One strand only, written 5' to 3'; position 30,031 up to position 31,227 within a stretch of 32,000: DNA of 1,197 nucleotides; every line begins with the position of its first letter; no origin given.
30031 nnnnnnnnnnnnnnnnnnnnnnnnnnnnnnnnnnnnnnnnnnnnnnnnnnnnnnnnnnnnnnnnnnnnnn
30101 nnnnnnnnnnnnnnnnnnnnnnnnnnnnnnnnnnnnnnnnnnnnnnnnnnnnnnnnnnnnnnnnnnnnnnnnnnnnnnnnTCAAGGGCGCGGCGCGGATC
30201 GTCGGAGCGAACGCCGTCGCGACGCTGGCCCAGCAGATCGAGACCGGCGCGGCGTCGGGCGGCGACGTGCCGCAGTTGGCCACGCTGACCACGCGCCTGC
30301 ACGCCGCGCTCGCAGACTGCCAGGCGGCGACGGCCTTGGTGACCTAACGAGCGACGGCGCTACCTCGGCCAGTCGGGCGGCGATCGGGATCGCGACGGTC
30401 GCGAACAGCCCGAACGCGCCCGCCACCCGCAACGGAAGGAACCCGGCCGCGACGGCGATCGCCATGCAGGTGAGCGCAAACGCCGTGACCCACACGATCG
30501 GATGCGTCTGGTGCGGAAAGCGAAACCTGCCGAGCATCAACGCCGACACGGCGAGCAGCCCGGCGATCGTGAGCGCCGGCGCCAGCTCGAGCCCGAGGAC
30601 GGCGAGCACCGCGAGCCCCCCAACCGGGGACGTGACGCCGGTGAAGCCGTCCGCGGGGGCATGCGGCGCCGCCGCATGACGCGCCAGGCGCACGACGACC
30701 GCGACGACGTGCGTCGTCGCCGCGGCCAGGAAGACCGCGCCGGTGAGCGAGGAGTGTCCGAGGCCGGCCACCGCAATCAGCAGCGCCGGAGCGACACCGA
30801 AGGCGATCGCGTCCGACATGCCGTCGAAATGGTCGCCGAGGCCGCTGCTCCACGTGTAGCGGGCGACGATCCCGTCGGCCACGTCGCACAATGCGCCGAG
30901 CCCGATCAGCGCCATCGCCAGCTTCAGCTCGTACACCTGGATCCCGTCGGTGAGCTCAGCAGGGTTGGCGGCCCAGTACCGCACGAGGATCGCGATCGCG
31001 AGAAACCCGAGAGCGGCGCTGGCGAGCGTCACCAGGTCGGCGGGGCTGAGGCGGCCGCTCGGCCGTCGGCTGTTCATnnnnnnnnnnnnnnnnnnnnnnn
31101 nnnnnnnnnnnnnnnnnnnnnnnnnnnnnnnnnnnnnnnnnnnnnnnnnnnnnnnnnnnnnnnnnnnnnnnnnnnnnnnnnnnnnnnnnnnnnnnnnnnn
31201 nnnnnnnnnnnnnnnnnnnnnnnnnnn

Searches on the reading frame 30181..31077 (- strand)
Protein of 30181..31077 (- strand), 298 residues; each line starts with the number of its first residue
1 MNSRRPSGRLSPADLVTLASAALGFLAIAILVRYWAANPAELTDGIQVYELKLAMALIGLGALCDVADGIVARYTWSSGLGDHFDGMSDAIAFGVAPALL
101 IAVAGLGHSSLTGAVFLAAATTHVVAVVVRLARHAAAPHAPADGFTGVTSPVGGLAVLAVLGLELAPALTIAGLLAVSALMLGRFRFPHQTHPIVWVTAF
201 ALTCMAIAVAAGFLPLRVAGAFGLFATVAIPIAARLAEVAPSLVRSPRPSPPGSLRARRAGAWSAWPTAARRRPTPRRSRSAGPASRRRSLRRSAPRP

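Call 32: search_protein_families(library=pfam, proteins=[window:30181-31077:-], max_evalue=0.01)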
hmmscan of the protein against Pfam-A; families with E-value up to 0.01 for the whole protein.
window:30181-31077:- (298 aa): 1 family
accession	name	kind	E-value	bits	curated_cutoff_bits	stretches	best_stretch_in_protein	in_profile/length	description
PF01066.26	CDP-OH_P_transf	-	2.7e-06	28.3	22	1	13-191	4-138/152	CDP-alcohol phosphatidyltransferase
